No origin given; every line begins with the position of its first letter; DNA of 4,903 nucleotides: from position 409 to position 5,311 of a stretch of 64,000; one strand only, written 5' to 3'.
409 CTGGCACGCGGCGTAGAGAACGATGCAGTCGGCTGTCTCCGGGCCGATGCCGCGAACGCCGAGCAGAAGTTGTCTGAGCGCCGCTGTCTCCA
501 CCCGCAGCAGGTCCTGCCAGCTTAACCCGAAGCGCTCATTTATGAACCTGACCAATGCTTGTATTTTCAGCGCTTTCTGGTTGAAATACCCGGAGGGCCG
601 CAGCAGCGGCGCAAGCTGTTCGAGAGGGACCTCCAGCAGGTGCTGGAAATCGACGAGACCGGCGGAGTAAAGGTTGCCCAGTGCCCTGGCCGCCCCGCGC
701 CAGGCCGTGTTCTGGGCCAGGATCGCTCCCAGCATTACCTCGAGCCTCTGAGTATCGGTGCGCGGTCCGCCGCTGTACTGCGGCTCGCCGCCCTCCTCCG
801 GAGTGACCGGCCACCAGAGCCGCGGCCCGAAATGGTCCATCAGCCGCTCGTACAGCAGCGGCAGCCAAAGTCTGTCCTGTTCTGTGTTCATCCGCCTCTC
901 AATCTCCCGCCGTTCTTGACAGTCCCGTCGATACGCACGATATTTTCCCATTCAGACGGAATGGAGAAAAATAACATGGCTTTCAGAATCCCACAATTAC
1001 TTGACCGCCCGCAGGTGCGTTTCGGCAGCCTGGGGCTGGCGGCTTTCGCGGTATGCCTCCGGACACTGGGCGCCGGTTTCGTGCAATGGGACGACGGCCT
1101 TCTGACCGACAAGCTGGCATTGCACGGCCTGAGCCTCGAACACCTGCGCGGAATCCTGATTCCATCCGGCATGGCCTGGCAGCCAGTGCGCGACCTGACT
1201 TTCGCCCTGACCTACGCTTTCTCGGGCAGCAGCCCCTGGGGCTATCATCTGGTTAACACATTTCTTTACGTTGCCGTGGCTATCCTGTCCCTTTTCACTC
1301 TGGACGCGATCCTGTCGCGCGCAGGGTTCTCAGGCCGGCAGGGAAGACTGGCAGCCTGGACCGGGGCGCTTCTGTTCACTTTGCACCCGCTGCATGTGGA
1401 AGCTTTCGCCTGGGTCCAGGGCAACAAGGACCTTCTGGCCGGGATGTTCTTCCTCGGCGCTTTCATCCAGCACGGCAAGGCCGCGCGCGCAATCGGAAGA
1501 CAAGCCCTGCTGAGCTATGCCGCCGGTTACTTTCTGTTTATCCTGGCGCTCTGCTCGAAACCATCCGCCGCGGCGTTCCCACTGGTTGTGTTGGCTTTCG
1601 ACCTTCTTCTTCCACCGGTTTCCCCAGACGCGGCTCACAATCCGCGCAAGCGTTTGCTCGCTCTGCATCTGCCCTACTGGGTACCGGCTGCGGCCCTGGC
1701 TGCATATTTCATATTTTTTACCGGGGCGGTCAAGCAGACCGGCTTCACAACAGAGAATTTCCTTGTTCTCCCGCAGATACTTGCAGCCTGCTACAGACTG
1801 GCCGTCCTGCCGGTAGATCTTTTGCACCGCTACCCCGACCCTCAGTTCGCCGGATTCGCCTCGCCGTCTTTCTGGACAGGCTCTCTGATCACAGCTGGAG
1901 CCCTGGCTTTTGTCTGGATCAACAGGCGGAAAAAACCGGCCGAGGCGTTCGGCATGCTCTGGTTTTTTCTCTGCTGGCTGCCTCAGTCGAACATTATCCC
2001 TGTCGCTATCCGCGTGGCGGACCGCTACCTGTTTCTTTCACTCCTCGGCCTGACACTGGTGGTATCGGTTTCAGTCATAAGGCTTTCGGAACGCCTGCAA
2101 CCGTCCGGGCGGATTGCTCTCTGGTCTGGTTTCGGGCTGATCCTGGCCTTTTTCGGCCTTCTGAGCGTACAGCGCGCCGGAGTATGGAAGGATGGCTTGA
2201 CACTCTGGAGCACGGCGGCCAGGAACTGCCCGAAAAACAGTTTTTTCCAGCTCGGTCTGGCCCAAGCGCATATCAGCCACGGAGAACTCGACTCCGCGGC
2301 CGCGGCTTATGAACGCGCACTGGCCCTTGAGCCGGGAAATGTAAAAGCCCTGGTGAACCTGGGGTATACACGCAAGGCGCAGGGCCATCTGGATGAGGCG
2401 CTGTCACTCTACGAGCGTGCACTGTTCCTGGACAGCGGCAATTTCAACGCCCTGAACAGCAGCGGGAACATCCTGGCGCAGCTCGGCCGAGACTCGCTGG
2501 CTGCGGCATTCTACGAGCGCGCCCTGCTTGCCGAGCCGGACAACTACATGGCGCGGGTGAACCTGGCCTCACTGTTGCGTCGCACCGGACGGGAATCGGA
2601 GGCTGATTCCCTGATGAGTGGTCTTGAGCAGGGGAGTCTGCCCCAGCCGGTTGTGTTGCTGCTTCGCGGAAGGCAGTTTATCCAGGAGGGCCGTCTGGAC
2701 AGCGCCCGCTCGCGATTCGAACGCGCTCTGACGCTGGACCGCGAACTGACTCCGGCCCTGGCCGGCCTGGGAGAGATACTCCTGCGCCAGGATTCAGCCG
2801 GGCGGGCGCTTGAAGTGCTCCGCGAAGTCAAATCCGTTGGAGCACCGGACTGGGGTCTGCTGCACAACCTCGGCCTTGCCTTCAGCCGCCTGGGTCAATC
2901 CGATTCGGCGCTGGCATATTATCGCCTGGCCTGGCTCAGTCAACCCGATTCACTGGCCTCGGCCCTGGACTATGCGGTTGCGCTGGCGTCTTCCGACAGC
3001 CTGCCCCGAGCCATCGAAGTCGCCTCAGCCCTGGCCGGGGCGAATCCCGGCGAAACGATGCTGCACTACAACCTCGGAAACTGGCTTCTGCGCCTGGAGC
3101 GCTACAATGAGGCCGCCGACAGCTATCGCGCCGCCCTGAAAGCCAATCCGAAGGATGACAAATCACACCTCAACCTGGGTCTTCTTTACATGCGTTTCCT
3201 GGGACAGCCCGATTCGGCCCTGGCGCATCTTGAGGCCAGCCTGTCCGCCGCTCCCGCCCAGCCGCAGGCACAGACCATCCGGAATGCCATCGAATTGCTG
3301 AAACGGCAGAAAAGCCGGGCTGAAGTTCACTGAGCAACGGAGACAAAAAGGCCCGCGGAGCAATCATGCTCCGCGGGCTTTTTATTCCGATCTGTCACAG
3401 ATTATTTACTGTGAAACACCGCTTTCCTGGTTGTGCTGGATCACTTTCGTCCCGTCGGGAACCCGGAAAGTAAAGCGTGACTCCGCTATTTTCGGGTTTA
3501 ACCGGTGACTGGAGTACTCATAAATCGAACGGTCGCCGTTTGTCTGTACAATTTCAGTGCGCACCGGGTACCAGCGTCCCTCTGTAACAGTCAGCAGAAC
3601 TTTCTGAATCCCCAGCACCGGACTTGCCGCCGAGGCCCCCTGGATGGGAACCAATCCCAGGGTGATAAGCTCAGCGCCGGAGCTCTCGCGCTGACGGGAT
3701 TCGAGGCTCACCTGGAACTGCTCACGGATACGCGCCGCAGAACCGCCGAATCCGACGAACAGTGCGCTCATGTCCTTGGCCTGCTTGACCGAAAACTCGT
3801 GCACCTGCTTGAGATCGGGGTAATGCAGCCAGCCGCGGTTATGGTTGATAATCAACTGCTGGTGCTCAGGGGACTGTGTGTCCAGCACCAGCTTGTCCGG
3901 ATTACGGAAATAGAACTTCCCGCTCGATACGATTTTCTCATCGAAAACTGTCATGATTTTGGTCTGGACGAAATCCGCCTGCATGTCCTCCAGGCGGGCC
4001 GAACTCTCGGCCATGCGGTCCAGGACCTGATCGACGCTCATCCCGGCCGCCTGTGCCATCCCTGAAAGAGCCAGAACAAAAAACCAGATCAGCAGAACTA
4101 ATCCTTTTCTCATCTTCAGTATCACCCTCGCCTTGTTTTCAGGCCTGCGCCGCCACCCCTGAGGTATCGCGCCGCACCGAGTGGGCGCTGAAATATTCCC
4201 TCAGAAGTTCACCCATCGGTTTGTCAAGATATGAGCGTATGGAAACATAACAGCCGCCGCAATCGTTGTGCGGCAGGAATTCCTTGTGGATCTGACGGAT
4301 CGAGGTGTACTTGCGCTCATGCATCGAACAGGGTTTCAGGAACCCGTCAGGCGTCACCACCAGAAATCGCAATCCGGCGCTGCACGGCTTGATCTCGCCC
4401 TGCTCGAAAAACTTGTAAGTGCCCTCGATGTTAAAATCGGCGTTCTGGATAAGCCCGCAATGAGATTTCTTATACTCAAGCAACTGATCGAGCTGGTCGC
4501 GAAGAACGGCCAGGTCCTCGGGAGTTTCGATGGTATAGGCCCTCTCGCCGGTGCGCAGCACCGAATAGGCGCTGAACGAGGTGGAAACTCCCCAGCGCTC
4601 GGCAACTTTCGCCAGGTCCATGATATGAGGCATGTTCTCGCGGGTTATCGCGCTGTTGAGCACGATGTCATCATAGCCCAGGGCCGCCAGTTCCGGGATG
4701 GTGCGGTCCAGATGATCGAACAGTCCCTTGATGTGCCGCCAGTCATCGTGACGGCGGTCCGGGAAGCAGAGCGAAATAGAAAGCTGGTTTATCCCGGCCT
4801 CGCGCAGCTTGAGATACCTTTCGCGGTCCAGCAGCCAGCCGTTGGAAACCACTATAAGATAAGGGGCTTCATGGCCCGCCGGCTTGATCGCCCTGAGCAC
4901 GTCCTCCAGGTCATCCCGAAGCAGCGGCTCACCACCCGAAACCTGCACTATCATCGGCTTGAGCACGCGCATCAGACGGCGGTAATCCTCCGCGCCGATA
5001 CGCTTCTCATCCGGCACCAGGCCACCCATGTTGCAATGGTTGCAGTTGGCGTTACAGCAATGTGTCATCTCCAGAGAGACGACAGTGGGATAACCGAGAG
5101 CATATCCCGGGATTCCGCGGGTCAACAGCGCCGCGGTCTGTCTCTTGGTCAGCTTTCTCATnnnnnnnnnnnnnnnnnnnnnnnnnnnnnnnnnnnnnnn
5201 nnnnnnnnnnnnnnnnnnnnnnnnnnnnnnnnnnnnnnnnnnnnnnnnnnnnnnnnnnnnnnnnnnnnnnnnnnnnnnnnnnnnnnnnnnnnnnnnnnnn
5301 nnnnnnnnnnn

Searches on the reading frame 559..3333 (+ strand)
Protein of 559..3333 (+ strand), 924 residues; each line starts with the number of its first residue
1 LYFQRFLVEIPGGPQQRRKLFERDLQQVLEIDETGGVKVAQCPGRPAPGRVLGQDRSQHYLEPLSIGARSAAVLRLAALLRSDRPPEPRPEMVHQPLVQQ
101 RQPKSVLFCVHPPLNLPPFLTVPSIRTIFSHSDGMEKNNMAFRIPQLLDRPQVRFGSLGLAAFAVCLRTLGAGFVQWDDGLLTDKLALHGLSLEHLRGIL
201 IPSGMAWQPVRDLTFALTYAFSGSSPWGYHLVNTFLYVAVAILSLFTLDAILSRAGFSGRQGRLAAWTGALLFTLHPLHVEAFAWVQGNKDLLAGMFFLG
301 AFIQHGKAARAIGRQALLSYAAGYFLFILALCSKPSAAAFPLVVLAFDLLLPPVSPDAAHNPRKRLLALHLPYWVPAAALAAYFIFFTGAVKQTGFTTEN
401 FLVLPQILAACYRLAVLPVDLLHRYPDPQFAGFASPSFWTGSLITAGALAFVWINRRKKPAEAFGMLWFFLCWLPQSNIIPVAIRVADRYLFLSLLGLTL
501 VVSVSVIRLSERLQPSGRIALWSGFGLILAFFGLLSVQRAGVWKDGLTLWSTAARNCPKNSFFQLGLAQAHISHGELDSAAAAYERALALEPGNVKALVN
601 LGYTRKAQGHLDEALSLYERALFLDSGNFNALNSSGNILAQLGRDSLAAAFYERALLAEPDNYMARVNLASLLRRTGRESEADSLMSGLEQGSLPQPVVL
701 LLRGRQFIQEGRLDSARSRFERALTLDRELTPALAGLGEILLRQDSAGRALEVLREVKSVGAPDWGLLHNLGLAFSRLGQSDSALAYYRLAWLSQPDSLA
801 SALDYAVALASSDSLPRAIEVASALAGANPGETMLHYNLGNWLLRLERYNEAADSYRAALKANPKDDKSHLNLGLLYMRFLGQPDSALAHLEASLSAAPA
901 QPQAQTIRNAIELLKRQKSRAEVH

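Call 46: search_protein_families(library=pfam, proteins=[window:559-3333:+], max_evalue=0.00001)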
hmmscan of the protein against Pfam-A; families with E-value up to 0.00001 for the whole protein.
window:559-3333:+ (924 aa): 17 families
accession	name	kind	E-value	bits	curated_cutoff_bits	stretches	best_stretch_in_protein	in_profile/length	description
PF07719.23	TPR_2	-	8.9e-31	103.9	27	1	835-866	3-34/34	Tetratricopeptide repeat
PF14559.12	TPR_19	-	3.8e-27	94.8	25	2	573-622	3-52/68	Tetratricopeptide repeat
PF13181.12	TPR_8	-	5.3e-27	92.1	25.7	0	836-866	4-34/34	Tetratricopeptide repeat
PF00515.34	TPR_1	-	6.6e-26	89.5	27.8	0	836-866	4-34/34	Tetratricopeptide repeat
PF13432.12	TPR_16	-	4.1e-25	88.3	32.7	3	565-627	1-63/65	Tetratricopeptide repeat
PF13428.12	TPR_14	-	6.9e-24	82.4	23.5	0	564-602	4-42/44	Tetratricopeptide repeat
PF13431.12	TPR_17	-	1.5e-20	72.1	24.4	0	583-615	1-33/34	Tetratricopeptide repeat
PF13176.12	TPR_7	-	5.4e-20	70.2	27.9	0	597-622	1-26/36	Tetratricopeptide repeat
PF13414.12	TPR_11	-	1e-19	70.4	26.8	1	840-879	1-40/42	TPR repeat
PF13424.12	TPR_12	-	6.9e-18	65.1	30.1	0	816-862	27-74/77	Tetratricopeptide repeat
PF13429.12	TPR_15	-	1.7e-11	44.5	26.2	1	696-819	145-268/280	Tetratricopeptide repeat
PF13371.12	TPR_9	-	2.4e-11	43.9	35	0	569-622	3-56/73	Tetratricopeptide repeat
PF23914.1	TPR_CcmH_CycH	-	3.2e-10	40.5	42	0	763-868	51-156/158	Cytochrome c-type biogenesis protein H TPR domain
PF13174.12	TPR_6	-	9.4e-10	38.9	26.3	0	770-798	5-33/33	Tetratricopeptide repeat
PF07721.20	TPR_4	-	2.1e-07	31.3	27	0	597-620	3-26/26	Tetratricopeptide repeat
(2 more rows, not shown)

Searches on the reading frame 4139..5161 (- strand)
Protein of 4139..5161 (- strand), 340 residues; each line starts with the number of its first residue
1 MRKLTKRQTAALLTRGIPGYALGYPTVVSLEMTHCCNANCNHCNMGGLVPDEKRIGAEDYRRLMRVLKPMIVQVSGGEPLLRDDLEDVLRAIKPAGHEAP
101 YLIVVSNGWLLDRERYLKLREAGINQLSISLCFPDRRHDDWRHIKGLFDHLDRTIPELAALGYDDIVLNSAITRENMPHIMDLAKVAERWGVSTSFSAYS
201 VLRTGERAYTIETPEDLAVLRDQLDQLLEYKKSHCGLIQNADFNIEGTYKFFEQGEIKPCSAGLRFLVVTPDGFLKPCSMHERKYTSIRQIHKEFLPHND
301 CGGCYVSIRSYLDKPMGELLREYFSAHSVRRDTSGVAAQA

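Call 46: search_protein_families(library=pfam, proteins=[window:4139-5161:-], max_evalue=0.00001)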
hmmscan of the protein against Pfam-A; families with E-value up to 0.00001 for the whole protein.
window:4139-5161:- (340 aa): 1 family
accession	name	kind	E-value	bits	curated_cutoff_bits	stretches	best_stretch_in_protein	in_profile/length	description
PF04055.27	Radical_SAM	-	3e-16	60.5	29.5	1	31-185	2-164/166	Radical SAM superfamily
